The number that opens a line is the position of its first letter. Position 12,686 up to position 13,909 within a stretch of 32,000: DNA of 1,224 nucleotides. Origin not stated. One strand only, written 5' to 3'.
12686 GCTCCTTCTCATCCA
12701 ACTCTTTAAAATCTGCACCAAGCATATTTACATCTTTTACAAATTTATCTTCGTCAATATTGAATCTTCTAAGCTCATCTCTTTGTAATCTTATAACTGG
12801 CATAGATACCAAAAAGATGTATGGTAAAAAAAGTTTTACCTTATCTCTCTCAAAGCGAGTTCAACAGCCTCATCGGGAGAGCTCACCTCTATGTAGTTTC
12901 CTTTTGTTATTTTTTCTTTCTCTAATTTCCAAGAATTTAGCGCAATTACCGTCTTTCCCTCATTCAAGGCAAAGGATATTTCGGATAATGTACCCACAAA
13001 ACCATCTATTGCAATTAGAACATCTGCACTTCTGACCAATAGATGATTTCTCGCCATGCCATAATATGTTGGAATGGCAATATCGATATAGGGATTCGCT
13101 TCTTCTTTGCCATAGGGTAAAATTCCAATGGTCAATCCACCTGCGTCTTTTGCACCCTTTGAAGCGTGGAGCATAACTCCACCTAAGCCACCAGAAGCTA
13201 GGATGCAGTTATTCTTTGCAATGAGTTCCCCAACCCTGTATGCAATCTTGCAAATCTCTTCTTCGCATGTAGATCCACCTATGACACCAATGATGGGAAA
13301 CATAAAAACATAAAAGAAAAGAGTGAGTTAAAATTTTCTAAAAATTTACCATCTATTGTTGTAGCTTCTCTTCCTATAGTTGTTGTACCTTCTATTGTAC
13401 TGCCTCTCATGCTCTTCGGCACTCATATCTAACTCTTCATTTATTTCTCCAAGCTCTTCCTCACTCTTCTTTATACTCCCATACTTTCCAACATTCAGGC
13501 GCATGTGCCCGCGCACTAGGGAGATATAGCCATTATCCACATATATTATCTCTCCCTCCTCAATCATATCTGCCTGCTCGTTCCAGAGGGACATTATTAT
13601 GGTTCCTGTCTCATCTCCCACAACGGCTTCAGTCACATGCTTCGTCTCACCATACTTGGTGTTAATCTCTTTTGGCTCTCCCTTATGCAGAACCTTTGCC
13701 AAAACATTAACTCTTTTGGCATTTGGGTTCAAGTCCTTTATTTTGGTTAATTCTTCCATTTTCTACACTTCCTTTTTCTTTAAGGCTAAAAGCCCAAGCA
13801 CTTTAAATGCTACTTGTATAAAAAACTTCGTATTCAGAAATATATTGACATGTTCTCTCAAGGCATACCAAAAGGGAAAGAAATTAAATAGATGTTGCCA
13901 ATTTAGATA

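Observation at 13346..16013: Candidate uncharacterised module: SSB-like OB-fold gene, two coupled KaiC/RadB-like ATPases and two small zinc proteins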

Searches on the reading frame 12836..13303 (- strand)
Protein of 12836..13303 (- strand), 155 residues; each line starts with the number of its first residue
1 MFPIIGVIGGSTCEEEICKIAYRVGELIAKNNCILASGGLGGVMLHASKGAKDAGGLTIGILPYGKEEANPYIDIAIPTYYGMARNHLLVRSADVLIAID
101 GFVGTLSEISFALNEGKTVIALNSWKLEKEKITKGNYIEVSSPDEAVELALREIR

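Call 3: search_protein_families(library=pfam, proteins=[window:12836-13303:-], max_evalue=1)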
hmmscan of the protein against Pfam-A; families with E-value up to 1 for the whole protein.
window:12836-13303:- (155 aa): 3 families
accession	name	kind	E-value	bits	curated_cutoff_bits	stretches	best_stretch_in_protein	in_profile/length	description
PF18306.6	LDcluster4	-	7.3e-45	152.7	26.3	1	4-146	3-150/151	SLOG cluster4 family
PF02481.21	DNA_processg_A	-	5.7e-07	29.4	29.6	1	3-72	45-114/212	DNA recombination-mediator protein A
PF03641.19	Lysine_decarbox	-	7.7e-05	23.3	27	1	44-115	1-75/131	Possible lysine decarboxylase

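Call 4: search_protein_families(library=ncbifam, proteins=[window:12836-13303:-], max_evalue=1)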
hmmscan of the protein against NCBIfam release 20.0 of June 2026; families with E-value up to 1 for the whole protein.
window:12836-13303:- (155 aa): 4 families
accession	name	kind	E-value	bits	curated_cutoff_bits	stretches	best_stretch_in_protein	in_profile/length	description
TIGR00725.1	TIGR00725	hypoth_equivalog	3.9e-40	136.9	106.9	1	5-125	4-125/159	TIGR00725 family protein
TIGR00730.1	TIGR00730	subfamily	2.8e-09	36.9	96.35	1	5-114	3-118/178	TIGR00730 family Rossman fold protein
NF058542.1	CtkRMPhLog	equivalog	3.1e-07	30.5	300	1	12-116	12-120/177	cytokinin riboside 5'-monophosphate phosphoribohydrolase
TIGR00732.1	dprA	equivalog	0.011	15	191.15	1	5-71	47-113/220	DNA-processing protein DprA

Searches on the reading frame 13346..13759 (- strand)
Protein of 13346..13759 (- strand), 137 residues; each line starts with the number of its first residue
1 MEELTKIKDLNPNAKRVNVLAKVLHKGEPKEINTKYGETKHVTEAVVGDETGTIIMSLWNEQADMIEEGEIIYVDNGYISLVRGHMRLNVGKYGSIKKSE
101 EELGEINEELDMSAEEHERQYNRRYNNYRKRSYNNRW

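Call 3: search_protein_families(library=pfam, proteins=[window:13346-13759:-], max_evalue=1)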
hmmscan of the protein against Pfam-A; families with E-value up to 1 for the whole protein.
window:13346-13759:- (137 aa): 4 families
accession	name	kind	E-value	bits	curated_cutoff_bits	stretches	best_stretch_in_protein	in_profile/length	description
PF21473.3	Ssb-like_OB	-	1.9e-18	66.9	24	1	11-97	2-96/97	Single-stranded DNA binding protein Ssb-like, OB fold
PF01336.31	tRNA_anti-codon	-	0.0012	19.2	27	1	37-90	12-69/75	OB-fold nucleic acid binding domain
PF24903.1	OB_MEIOB_N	-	0.0016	18.1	27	1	3-63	4-67/140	MEIOB, N-terminal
PF21669.3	SHLD2_OB1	-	0.0058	16.8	26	1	3-64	7-73/138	Shieldin complex subunit 2, first OB fold domain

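Call 4: search_protein_families(library=ncbifam, proteins=[window:13346-13759:-], max_evalue=1)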
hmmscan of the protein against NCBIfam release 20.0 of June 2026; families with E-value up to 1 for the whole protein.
window:13346-13759:- (137 aa): 16 families
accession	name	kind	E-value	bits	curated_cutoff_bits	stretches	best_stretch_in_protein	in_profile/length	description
NF005049.0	PRK06461.1-3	equivalog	2.4e-71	238.6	188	1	1-137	1-137/144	single-stranded DNA-binding protein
NF005050.0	PRK06461.1-4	equivalog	3e-26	92.3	176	1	2-131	3-136/151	single-stranded DNA-binding protein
NF005051.0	PRK06461.1-5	equivalog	9.8e-22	77.6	235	1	5-107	3-105/146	single-stranded DNA-binding protein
NF005048.0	PRK06461.1-1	equivalog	2.7e-17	63.5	230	1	6-101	4-98/148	single-stranded DNA-binding protein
NF012035.0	PRK15491.1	equivalog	1.3e-16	60.8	362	1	2-103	55-160/374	replication factor A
NF005554.0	PRK07218.1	equivalog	4.3e-13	49.1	447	1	4-104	58-154/423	Single-stranded DNA binding protein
NF011288.0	PRK14699.1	equivalog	6.1e-12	45.2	544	1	5-106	58-163/484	replication factor A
NF009030.0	PRK12366.1-1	equivalog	6.8e-12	44.6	1147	1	6-112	534-639/796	replication factor A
NF009032.0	PRK12366.1-3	equivalog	1.5e-11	43.3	773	1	6-107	63-165/651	replication factor A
NF005551.0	PRK07211.1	equivalog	1.6e-11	44.2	575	1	4-106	161-266/485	single-stranded DNA binding protein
NF009034.0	PRK12366.1-5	equivalog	9.3e-11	40.8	789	1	6-98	63-158/642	replication factor A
NF004998.0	PRK06386.1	equivalog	3.1e-09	36.6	556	1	4-96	2-91/358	replication factor A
NF006255.0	PRK08402.1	equivalog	1.4e-08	34.1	442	1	3-75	61-137/355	replication factor A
NF009031.0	PRK12366.1-2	equivalog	1.3e-07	30.5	767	1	11-101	404-494/647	replication factor A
NF009033.0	PRK12366.1-4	equivalog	0.00011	20.8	701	1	2-76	58-124/578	replication factor A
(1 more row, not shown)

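Call 77: search_protein_families(library=padloc, proteins=[window:13346-13759:-], max_evalue=0.01)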
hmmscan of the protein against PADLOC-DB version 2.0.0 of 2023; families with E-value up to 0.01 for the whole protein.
window:13346-13759:- (137 aa): 0 families
